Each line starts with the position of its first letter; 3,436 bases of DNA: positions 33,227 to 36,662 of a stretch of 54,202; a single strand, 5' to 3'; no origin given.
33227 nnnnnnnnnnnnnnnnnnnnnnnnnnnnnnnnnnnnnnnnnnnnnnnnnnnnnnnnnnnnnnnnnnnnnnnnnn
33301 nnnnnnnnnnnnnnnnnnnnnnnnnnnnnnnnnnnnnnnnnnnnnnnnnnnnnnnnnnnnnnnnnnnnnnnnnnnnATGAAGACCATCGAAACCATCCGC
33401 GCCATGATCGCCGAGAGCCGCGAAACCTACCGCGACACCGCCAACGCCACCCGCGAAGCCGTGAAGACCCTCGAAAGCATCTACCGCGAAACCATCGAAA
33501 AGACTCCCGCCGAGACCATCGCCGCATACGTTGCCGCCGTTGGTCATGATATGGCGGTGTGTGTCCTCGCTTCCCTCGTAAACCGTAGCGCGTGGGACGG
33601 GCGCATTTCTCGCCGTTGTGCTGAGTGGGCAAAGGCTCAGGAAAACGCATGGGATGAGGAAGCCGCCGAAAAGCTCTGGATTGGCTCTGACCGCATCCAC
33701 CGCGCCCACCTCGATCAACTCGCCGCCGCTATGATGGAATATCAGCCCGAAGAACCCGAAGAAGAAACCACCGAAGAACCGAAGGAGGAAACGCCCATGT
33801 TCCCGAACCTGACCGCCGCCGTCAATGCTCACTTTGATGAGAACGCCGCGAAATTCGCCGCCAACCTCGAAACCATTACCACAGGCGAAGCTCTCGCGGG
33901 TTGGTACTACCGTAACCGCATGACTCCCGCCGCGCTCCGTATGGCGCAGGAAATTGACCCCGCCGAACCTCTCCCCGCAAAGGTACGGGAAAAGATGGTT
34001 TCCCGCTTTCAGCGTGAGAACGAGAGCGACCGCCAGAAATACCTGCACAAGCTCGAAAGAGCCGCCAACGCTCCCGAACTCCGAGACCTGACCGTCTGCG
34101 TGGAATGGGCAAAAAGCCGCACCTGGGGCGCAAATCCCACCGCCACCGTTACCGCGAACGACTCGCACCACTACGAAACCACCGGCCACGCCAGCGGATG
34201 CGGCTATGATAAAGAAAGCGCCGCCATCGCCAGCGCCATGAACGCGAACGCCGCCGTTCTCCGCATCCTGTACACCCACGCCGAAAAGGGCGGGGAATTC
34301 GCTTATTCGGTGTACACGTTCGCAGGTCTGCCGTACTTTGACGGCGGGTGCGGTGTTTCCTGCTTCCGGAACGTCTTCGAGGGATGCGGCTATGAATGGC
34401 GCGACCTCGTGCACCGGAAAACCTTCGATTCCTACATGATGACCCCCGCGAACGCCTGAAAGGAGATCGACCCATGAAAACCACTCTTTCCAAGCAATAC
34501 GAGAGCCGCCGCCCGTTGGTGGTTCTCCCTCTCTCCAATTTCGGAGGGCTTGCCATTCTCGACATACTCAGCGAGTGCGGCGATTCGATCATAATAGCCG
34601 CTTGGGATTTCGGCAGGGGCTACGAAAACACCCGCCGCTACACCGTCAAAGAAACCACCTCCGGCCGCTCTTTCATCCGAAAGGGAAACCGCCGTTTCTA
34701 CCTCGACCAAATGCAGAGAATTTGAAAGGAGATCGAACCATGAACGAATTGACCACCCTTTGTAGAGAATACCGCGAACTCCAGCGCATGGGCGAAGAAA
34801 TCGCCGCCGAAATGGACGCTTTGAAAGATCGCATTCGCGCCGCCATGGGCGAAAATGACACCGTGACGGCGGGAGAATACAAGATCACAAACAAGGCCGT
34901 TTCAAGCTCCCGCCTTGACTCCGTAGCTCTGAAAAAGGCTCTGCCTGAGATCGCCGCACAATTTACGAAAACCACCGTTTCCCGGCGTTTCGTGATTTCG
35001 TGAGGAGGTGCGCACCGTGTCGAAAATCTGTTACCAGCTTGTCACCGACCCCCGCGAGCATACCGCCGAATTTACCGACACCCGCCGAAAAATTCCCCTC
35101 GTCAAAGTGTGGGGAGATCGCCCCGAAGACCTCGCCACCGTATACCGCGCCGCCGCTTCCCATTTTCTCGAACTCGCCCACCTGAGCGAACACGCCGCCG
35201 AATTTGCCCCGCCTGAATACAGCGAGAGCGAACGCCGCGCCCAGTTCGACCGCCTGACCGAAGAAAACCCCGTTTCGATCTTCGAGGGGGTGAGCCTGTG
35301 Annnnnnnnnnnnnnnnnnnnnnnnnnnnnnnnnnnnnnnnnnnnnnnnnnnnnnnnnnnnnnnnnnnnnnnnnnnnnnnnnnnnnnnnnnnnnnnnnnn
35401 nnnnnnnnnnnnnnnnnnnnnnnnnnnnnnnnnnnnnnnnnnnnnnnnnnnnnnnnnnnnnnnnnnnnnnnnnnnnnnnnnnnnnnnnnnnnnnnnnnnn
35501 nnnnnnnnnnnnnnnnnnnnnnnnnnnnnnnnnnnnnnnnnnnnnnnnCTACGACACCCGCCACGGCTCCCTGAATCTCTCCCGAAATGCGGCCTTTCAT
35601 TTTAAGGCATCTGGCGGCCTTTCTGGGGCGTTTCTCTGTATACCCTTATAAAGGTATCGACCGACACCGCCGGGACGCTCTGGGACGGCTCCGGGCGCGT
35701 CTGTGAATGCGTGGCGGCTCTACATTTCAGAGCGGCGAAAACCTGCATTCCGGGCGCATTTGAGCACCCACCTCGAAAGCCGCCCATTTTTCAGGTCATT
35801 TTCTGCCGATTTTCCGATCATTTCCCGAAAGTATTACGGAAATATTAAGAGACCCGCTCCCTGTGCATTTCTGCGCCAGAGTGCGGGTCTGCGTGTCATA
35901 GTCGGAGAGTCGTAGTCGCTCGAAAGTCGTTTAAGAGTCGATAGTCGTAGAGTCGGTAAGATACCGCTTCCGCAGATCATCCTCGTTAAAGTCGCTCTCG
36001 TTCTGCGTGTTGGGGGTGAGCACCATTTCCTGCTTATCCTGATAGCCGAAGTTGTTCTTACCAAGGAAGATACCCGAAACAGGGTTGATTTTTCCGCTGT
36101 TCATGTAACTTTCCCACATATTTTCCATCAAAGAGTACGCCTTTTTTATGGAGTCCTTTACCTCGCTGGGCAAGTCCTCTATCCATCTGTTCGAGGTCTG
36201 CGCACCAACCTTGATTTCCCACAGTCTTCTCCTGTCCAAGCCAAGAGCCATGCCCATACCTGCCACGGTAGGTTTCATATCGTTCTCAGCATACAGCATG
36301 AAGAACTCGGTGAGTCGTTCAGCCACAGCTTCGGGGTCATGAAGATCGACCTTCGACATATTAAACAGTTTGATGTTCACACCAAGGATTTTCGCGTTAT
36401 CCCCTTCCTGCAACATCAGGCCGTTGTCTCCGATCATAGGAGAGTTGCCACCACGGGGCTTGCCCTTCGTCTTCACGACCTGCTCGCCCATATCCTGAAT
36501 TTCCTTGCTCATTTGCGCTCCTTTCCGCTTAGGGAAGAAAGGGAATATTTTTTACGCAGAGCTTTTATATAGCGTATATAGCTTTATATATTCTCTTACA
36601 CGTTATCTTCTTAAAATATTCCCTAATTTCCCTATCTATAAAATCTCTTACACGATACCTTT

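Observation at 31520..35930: A 4.4-kb island carrying a resolvase, with foreign composition, separates terS from terL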

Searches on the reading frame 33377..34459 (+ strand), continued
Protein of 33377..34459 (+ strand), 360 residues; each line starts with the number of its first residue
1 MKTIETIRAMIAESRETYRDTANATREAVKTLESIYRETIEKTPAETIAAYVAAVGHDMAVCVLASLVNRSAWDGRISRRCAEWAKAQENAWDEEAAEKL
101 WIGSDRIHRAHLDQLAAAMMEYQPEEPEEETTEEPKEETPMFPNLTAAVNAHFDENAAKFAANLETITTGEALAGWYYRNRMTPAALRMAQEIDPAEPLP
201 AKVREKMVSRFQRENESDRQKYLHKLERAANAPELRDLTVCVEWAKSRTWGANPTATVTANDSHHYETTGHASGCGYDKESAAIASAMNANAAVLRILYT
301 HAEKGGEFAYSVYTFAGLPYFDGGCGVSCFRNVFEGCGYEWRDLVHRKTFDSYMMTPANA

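Call 60: find_related_loci(query=A1, collection=genome_contigs, flank=10000)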
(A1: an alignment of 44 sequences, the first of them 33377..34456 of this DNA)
Query A1 (360 aa) in genome_contigs; peptide patterns used: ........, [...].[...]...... (x = any residue, [..] = any of these).
65 stretches matched a pattern; 24 encode a relative of the query (tblastn E <= 1e-3); 24 distinct loci.
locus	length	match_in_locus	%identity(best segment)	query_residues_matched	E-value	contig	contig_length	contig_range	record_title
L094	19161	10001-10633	57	142-355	8e-75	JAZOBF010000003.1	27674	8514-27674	MAG: Acutalibacteraceae bacterium isolate T1900044759_TS20190225.MAGScoT_cleanbin_000001 SGB_2337_k141_549309, whole gen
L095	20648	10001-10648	47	138-356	3e-60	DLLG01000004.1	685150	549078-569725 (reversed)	MAG TPA_asm: Clostridiales bacterium UBA7568 UBA7568_contig_11, whole genome shotgun sequence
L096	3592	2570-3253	46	123-356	6e-57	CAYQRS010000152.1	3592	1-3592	MAG TPA_asm: uncultured Eubacteriales bacterium isolate SRP350583_co2_305 genome assembly, contig: NODE_38574_length_359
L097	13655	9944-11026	37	10-353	4e-51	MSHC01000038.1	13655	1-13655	MAG: Ruminococcus sp. Phil15 707_L1_merged_contig_48104, whole genome shotgun sequence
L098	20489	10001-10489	46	204-356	5e-35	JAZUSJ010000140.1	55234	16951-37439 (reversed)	MAG: Eubacteriales bacterium isolate T1900044846_TS20190312.MAGScoT_cleanbin_000018 SGB_2977_k141_2051409, whole genome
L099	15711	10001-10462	39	210-357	3e-31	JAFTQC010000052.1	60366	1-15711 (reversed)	MAG: Clostridia bacterium isolate RGIG4047 Roe_deer_Cecum-5__c221912, whole genome shotgun sequence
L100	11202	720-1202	41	202-360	6e-31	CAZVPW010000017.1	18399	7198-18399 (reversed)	MAG TPA_asm: uncultured Acidiphilium sp. isolate SRP350583_co1_432 genome assembly, contig: NODE_5230_length_18399_cov_9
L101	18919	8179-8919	36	119-355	6e-30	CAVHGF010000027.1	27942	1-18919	Treponemataceae bacterium isolate H07636-L1_cleanbin_000017 genome assembly, contig: Spades_H07636-L1_contig_806, whole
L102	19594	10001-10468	42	204-340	1e-28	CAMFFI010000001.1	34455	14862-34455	MAG: uncultured bacterium isolate SRR11489785_bin.12_metaWRAP_v1.3_MAG genome assembly, contig: ERZ11466792.1093, whole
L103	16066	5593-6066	41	204-342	2e-28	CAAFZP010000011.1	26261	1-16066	MAG TPA_asm: Lachnospiraceae bacterium, isolate HGM12096, WGS project CAAFZP010000000 data, contig: SRS475987_127_k119_1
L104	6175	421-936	39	201-360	5e-28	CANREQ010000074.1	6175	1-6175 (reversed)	MAG: uncultured Clostridia bacterium isolate Lapin-024__bin72 genome assembly, contig: Lapin-024__NODE_15267_length_6175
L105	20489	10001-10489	35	176-339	4e-27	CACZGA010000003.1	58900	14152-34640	MAG: uncultured Erysipelotrichaceae bacterium isolate RUG12586 genome assembly, contig: RUG12586_asm_3, whole genome sho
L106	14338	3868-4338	40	203-340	5e-27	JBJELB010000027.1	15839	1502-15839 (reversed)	MAG: Lachnospiraceae bacterium isolate LOHA14_bin.019 NODE_1752_length_15839_cov_7.772111, whole genome shotgun sequence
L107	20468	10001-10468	42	204-340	3e-27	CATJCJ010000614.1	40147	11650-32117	MAG: uncultured Eubacteriales bacterium isolate iMGMC-47_1678881638 genome assembly, contig: MegahitA5_7448, whole genom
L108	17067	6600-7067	39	203-339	1e-25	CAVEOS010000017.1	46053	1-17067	Lachnospiraceae bacterium isolate H07675-L1_cleanbin_000005 genome assembly, contig: Spades_H07675-L1_contig_579, whole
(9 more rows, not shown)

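Call 63: find_encoding_contigs(protein=P0014, flank=8000, max_places=2)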
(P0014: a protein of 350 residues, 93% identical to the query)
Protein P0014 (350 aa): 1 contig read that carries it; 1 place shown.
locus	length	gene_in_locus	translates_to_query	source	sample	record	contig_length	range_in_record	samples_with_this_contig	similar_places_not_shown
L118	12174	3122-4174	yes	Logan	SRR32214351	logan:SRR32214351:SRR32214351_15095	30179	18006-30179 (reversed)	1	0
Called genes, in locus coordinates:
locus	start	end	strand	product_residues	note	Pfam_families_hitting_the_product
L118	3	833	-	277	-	?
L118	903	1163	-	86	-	-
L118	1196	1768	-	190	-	PF00239:Resolvase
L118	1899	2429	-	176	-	-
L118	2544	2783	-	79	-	-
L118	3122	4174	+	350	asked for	-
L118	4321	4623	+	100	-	-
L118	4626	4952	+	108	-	-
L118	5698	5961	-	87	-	-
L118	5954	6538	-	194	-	PF16677:GP3_package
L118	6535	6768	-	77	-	-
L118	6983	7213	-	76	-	-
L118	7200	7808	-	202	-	PF26211:Phage_phiTE_072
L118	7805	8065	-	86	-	PF24233:DUF7446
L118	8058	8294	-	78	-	-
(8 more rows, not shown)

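Call 64: find_encoding_contigs(protein=P0008, flank=8000, max_places=3)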
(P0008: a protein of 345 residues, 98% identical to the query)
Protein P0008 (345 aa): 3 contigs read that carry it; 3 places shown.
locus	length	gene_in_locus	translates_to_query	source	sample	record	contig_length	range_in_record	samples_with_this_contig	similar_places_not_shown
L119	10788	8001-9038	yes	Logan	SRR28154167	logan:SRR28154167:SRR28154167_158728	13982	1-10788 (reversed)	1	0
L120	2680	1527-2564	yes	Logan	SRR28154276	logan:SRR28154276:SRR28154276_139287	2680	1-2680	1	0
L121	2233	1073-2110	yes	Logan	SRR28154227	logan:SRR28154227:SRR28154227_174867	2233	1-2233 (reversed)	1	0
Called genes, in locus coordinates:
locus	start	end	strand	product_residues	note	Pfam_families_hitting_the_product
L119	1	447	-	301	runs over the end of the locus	-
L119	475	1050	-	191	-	-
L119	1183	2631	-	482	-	PF05133:SPP1_portal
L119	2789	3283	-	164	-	PF13353:Fer4_12, PF04055:Radical_SAM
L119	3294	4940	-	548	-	PF22530:Terminase-T7_RNaseH-like (faint)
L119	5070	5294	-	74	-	-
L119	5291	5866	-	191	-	PF00239:Resolvase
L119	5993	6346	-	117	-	-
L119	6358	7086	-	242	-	-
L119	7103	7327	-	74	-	-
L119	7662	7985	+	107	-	-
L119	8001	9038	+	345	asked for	-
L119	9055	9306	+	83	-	-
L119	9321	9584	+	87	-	-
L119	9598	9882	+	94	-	-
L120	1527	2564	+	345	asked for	-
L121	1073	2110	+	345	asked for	-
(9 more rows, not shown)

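Call 65: search_protein_families(library=pfam, proteins=[P0050, P0055, P0106, P0041, P0119, P0028, P0014, P0051], max_evalue=0.1)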
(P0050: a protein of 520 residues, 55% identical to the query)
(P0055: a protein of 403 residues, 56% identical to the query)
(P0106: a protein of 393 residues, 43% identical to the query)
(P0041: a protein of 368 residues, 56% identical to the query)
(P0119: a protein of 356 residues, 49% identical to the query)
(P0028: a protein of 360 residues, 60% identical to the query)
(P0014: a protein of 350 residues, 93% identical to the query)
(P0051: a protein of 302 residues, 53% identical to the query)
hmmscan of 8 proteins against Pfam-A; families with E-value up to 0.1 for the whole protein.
P0050 (520 aa): 0 families

P0055 (403 aa): 0 families

P0106 (393 aa): 1 family
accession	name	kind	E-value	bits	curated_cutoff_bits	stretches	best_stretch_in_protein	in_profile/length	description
PF12960.12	DUF3849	-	9.2e-05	22.9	25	1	26-105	27-110/123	Protein of unknown function (DUF3849)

P0041 (368 aa): 1 family
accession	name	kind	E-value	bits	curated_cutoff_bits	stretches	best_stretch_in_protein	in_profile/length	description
PF14075.11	UBN_AB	-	0.013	15.6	25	1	135-198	80-129/211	Ubinuclein conserved middle domain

P0119 (356 aa): 1 family
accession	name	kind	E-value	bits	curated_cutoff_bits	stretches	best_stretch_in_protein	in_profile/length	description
PF15769.10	DUF4698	-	0.0074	15.7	28.6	1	106-203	6-96/481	Domain of unknown function (DUF4698)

P0028 (360 aa): 0 families

P0014 (350 aa): 0 families

P0051 (302 aa): 1 family
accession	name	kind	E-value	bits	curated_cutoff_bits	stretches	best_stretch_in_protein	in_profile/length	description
PF14075.11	UBN_AB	-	0.092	12.8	25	0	69-132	80-129/211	Ubinuclein conserved middle domain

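Call 66: search_protein_families(library=padloc, proteins=[window:33377-34459:+], max_evalue=0.01)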
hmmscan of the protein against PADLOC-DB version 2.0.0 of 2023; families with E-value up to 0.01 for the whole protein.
window:33377-34459:+ (360 aa): 0 families

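Call 77: find_related_loci(query=A1, collection=viral_contigs, flank=9000)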
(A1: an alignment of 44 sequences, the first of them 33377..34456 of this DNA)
Query A1 (360 aa) in viral_contigs; peptide patterns used: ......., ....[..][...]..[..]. (x = any residue, [..] = any of these).
243 stretches matched a pattern; 212 encode a relative of the query (tblastn E <= 1e-3); the best 80 are kept; 80 distinct loci.
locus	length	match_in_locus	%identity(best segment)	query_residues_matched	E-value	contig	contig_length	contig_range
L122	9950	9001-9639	61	141-356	1e-80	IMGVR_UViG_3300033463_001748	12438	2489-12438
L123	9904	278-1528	39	1-355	2e-68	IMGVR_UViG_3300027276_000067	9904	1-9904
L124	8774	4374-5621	39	1-355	2e-68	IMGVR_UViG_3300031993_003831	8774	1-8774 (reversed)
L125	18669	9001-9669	49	131-355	6e-68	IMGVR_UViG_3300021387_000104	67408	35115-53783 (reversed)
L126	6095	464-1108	55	141-353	2e-64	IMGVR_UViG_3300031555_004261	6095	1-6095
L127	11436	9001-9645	54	141-353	5e-64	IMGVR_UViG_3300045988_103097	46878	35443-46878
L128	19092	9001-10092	39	1-355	1e-61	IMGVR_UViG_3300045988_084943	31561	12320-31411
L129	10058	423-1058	48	142-356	9e-61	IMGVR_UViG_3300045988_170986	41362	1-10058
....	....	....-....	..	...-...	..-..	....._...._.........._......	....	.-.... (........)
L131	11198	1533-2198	48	132-356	8e-60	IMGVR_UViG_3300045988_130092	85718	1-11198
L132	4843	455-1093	50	141-356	6e-60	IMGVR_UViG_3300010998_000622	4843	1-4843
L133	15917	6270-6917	48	138-356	2e-59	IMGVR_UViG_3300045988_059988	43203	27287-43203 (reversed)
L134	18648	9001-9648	48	138-356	1e-59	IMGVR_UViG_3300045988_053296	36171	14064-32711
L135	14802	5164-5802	49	141-356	2e-59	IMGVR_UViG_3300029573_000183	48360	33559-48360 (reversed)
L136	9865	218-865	48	138-356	2e-59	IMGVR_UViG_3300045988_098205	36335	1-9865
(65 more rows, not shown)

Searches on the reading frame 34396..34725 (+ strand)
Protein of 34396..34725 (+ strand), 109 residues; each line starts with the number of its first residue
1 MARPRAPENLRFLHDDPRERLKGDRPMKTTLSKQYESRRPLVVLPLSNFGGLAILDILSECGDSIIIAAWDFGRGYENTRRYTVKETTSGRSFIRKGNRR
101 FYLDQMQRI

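Call 3: search_protein_families(library=pfam, proteins=[window:34396-34725:+], max_evalue=0.01)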
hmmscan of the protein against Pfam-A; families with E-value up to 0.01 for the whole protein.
window:34396-34725:+ (109 aa): 0 families

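Call 4: search_protein_families(library=phrogs, proteins=[window:34396-34725:+], max_evalue=0.01)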
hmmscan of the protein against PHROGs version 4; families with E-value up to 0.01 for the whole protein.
window:34396-34725:+ (109 aa): 1 family
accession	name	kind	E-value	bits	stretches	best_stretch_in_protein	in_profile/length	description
phrog_17101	-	unknown function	0.00043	21.2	1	44-108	10-71/72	-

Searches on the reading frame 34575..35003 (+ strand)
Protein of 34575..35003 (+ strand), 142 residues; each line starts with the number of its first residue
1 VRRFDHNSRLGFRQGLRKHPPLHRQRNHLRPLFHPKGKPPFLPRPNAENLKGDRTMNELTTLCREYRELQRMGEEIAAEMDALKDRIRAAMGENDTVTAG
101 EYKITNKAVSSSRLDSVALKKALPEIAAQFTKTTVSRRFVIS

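Call 3: search_protein_families(library=pfam, proteins=[window:34575-35003:+], max_evalue=0.01)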
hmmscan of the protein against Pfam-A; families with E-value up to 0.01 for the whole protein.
window:34575-35003:+ (142 aa): 0 families

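Call 4: search_protein_families(library=phrogs, proteins=[window:34575-35003:+], max_evalue=0.01)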
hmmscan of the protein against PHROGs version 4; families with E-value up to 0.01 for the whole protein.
window:34575-35003:+ (142 aa): 3 families
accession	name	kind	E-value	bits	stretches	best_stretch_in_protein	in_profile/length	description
phrog_434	-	DNA, RNA and nucleotide metabolism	1.8e-15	58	1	55-141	270-361/372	RecE-like recombination exonuclease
phrog_1956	-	unknown function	9.5e-11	42.7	1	68-140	16-89/93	-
phrog_6244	-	unknown function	1.4e-09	39.4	1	56-141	14-105/107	-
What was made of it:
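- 34740..35003 (+): 87-aa protein, the most widespread partner of orf360 in this gap. phrog_1956 at 9.5e-11 and the C-terminal part of phrog_434 (call 4).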

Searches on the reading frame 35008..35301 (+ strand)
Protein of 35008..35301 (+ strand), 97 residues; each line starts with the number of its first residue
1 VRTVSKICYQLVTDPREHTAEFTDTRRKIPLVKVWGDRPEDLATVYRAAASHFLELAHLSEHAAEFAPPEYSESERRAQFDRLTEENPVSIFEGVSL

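Call 3: search_protein_families(library=pfam, proteins=[window:35008-35301:+], max_evalue=0.01)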
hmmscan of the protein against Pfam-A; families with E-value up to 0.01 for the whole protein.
window:35008-35301:+ (97 aa): 0 families

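Call 4: search_protein_families(library=phrogs, proteins=[window:35008-35301:+], max_evalue=0.01)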
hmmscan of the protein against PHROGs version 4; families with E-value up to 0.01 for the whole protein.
window:35008-35301:+ (97 aa): 0 families

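Call 65: search_protein_families(library=pfam, proteins=[window:35017-35301:+], max_evalue=0.1)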
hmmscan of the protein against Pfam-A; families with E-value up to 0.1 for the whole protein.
window:35017-35301:+ (94 aa): 0 families

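Call 66: search_protein_families(library=padloc, proteins=[window:35017-35301:+], max_evalue=0.01)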
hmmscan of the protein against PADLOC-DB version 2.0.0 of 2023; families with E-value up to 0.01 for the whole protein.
window:35017-35301:+ (94 aa): 0 families
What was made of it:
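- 35017..35301 (+): 94-aa protein of unknown function, last gene of the operon. No family match (calls 3, 4, 65, 66).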

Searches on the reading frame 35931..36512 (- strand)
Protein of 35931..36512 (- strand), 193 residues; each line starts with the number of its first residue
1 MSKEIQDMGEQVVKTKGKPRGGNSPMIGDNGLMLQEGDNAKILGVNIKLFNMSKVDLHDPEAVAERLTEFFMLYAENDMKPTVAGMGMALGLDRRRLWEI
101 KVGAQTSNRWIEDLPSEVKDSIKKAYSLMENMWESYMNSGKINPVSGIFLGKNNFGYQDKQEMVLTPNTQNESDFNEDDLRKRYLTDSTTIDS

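Call 3: search_protein_families(library=pfam, proteins=[window:35931-36512:-], max_evalue=0.01)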
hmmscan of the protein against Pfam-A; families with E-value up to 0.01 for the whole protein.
window:35931-36512:- (193 aa): 1 family
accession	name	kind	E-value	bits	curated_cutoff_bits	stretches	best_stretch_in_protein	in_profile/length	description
PF16677.11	GP3_package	-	6.1e-08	33.2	29.4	1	57-162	6-104/105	DNA-packaging protein gp3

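Call 4: search_protein_families(library=phrogs, proteins=[window:35931-36512:-], max_evalue=0.01)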
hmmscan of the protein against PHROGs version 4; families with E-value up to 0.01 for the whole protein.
window:35931-36512:- (193 aa): 1 family
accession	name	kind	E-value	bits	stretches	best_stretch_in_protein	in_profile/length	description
phrog_606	-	head and packaging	1.1e-05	26.5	1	77-175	45-148/167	terminase small subunit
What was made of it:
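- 35931..36512 (-): terS (small terminase subunit), the right flank. GP3_package 6e-8 and phrog_606 (calls 3, 4).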
